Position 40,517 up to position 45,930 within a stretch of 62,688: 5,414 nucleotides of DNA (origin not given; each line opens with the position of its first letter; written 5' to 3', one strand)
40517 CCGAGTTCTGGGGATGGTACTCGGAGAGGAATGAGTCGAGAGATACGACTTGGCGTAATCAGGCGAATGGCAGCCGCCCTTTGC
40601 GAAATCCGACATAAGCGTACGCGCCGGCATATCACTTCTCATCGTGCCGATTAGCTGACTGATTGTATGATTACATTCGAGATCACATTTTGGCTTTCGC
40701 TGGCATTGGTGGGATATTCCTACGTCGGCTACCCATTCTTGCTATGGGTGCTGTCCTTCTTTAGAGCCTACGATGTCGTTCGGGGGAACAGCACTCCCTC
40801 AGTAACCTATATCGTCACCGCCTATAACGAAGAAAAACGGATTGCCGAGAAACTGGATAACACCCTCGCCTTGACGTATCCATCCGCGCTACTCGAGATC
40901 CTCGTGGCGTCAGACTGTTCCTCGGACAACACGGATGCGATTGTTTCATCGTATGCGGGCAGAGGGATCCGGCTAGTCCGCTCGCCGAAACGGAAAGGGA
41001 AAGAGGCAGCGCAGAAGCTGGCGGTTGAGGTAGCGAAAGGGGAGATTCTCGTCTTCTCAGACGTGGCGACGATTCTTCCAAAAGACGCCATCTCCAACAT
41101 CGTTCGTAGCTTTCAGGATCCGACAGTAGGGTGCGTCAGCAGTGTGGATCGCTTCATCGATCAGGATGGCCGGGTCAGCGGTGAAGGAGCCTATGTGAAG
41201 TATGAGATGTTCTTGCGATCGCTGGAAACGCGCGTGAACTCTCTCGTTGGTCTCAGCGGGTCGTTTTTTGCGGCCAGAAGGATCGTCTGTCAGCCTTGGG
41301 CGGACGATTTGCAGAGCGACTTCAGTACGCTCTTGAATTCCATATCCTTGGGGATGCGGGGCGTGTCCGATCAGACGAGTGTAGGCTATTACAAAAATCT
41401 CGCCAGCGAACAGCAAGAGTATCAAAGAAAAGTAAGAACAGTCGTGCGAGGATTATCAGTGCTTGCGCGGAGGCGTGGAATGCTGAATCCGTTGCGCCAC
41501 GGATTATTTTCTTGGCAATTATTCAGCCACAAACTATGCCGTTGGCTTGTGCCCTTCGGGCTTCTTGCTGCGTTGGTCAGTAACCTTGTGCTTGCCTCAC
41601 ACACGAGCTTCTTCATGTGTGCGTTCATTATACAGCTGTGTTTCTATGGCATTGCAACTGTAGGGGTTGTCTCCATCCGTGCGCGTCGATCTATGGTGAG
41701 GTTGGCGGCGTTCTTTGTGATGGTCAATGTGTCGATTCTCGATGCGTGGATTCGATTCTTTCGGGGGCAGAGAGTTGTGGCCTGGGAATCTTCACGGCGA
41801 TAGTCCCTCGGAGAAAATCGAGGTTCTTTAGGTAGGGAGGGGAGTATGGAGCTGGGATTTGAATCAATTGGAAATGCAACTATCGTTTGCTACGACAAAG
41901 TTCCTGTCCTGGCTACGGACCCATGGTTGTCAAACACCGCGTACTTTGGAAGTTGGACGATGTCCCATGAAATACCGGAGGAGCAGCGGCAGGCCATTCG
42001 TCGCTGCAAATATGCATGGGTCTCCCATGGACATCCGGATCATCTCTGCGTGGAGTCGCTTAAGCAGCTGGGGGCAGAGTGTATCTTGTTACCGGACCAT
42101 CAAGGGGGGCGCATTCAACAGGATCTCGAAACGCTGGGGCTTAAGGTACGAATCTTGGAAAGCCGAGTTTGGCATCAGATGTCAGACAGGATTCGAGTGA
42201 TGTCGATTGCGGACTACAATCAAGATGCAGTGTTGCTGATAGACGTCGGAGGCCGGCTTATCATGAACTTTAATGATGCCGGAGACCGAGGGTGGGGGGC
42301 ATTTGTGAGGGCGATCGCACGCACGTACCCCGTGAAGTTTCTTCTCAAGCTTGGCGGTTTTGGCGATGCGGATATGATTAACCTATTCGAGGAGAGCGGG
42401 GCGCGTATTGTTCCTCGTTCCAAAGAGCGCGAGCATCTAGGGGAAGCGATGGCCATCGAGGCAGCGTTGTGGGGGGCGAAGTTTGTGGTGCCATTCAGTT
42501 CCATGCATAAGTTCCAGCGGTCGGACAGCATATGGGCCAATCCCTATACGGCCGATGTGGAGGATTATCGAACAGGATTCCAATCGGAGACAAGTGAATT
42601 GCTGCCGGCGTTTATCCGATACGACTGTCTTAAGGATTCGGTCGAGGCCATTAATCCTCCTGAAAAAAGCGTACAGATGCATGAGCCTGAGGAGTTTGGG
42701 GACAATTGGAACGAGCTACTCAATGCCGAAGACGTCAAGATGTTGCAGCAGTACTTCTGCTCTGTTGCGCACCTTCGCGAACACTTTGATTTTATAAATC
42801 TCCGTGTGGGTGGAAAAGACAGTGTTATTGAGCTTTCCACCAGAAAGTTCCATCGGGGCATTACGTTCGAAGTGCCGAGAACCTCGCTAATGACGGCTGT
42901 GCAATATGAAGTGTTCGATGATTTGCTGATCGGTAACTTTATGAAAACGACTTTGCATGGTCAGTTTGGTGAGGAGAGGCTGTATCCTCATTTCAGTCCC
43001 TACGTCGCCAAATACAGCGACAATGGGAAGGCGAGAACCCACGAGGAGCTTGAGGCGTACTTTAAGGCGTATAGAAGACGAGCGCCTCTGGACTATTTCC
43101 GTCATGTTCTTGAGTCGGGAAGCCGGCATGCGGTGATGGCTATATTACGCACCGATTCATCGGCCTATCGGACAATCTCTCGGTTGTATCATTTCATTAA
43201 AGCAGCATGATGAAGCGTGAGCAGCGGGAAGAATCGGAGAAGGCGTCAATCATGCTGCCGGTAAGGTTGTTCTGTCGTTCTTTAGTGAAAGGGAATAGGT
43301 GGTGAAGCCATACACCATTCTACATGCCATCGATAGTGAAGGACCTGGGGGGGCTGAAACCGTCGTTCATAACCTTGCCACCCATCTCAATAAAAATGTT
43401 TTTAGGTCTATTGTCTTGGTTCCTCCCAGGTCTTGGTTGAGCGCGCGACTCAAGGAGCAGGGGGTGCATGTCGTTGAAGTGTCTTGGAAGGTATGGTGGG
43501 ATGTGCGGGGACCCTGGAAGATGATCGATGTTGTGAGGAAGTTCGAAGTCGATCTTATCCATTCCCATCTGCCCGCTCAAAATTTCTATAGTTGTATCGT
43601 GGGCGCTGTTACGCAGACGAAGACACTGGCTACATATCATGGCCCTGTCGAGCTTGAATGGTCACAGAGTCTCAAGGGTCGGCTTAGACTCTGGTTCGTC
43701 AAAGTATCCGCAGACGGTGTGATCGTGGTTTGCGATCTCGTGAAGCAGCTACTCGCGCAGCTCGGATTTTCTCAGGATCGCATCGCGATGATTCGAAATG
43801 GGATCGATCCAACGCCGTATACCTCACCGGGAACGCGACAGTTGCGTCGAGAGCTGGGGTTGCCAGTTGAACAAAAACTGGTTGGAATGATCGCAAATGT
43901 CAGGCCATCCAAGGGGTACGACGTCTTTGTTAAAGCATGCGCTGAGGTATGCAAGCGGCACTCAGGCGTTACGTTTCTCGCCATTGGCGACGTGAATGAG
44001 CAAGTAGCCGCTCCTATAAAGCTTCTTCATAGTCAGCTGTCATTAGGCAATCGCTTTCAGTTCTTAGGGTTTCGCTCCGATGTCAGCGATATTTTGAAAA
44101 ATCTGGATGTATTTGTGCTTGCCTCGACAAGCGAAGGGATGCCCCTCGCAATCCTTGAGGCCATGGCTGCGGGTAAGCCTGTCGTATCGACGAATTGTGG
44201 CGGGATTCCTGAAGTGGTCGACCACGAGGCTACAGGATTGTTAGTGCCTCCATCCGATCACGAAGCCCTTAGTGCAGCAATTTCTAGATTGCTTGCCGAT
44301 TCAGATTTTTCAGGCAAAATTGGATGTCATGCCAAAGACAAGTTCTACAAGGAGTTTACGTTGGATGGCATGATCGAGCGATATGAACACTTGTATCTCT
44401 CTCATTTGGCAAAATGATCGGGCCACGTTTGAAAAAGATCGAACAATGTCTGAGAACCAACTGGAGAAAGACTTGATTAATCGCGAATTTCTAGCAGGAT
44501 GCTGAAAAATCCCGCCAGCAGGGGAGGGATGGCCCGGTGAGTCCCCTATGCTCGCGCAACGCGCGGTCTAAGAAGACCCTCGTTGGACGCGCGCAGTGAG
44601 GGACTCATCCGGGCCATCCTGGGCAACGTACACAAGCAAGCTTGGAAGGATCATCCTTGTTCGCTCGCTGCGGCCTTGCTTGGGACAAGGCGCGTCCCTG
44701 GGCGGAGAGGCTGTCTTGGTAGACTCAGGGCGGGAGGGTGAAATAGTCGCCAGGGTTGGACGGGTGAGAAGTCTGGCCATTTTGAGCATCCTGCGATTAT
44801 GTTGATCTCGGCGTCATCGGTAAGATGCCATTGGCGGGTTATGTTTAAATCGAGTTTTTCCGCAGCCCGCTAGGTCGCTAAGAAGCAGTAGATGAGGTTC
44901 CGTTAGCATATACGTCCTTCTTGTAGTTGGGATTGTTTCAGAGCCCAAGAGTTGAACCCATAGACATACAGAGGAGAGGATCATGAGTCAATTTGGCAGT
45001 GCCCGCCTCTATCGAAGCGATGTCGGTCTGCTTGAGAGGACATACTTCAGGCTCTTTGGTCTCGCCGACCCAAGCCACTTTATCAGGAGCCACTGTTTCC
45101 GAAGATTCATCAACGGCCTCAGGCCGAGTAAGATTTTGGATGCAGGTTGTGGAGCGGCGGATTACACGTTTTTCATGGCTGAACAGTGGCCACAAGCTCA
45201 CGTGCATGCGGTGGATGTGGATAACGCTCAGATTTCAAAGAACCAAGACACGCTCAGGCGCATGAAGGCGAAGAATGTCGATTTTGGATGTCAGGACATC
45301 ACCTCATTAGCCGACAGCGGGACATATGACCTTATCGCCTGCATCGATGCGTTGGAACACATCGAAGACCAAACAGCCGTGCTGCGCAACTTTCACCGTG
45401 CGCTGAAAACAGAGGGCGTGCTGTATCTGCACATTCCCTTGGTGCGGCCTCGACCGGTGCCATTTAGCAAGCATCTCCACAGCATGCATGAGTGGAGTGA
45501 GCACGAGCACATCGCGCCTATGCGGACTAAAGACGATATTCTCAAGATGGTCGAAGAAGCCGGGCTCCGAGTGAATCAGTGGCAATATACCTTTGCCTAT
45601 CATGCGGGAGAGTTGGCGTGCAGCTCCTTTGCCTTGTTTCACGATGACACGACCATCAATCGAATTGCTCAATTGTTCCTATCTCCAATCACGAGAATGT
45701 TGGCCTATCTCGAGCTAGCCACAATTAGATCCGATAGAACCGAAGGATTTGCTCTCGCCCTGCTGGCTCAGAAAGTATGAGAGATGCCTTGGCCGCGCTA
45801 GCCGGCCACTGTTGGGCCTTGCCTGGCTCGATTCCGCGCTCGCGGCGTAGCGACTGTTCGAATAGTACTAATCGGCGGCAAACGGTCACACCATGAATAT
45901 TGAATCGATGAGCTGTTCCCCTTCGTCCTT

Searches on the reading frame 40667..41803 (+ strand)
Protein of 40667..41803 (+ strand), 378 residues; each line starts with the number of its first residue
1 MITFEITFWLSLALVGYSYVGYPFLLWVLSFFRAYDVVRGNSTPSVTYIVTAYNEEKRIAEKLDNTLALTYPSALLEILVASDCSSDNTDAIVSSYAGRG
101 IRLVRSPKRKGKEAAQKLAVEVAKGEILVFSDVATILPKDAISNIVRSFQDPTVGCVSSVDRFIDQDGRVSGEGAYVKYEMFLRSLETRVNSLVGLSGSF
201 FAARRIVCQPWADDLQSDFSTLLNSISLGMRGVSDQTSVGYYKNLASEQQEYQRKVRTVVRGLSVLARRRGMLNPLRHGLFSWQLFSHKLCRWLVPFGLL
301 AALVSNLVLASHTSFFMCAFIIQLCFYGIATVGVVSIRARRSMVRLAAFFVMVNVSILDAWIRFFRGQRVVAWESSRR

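Call 7: search_protein_families(library=pfam, proteins=[window:40667-41803:+], max_evalue=0.001)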
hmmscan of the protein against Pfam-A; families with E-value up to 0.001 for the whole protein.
window:40667-41803:+ (378 aa): 3 families
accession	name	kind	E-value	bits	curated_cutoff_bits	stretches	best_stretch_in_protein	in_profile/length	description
PF00535.33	Glycos_transf_2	-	3.3e-21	76.4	23.3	1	49-175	3-130/168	Glycosyl transferase family 2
PF13641.12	Glyco_tranf_2_3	-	1.1e-11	45.7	27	1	44-209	1-172/230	Glycosyltransferase like family 2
PF13506.12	Glyco_transf_21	-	0.00011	22.1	21.7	1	114-168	20-74/174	Glycosyl transferase family 21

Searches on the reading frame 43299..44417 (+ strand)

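Call 7: search_protein_families(library=pfam, proteins=[window:43299-44417:+], max_evalue=0.001)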
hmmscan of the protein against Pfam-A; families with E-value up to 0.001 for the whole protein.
window:43299-44417:+ (372 aa): 5 families
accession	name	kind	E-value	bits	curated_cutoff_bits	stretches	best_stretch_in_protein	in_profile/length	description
PF00534.26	Glycos_transf_1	-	3.7e-40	137.7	26.4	1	181-342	4-166/172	Glycosyl transferases group 1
PF13692.12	Glyco_trans_1_4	-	4.1e-38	131.3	27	1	193-334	2-142/142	Glycosyl transferases group 1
PF13439.12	Glyco_transf_4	-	7.8e-26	91.5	28.5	1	16-171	1-168/170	Glycosyltransferase Family 4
PF13579.12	Glyco_trans_4_4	-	5.8e-17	62.9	29.7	1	17-168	1-158/158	Glycosyl transferase 4-like domain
PF20706.3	GT4-conflict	-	4.7e-09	36.1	26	1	190-334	195-357/385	Family 4 Glycosyltransferase in conflict systems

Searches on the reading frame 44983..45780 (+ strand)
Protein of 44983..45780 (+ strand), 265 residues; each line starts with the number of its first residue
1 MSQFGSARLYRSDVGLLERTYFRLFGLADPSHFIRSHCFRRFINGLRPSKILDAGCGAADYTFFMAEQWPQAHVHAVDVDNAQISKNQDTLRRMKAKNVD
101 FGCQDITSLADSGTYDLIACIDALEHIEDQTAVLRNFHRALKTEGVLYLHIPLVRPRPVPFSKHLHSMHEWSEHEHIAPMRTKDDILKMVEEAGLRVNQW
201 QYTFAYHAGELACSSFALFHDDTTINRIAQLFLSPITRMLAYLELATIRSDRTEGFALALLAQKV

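Call 8: search_protein_families(library=pfam, proteins=[window:44983-45780:+], max_evalue=0.001)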
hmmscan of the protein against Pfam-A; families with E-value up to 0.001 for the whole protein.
window:44983-45780:+ (265 aa): 12 families
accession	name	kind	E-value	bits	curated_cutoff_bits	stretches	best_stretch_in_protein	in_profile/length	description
PF13847.12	Methyltransf_31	-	7e-21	74.9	27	1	50-194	6-145/145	Methyltransferase domain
PF13489.12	Methyltransf_23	-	5.1e-20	72.3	27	1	46-197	21-161/164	Methyltransferase domain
PF08242.18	Methyltransf_12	-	3.3e-18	66.7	30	1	52-147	1-98/98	Methyltransferase domain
PF13649.12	Methyltransf_25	-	5.2e-18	66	27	1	51-145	1-97/97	Methyltransferase domain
PF08241.18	Methyltransf_11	-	4.3e-15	56.5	21.2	1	52-149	1-95/95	Methyltransferase domain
PF01209.24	Ubie_methyltran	-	3.8e-10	39.9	20.1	1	40-149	40-151/233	ubiE/COQ5 methyltransferase family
PF05175.20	MTS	-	4e-07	30.3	23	1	49-120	33-104/170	Methyltransferase small domain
PF02353.26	CMAS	-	4.4e-06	26.6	27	1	49-201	64-216/273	Mycolic acid cyclopropane synthetase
PF02390.23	Methyltransf_4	-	8e-05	22.6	24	1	51-107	5-62/173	Putative methyltransferase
PF03848.20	TehB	-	8.1e-05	22.6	20.4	1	45-142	28-125/193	Tellurite resistance protein TehB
PF05219.18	DREV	-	0.00028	20.5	26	1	44-202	91-240/265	DREV methyltransferase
PF01739.24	CheR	-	0.00042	20.2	27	0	91-149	112-173/195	CheR methyltransferase, SAM binding domain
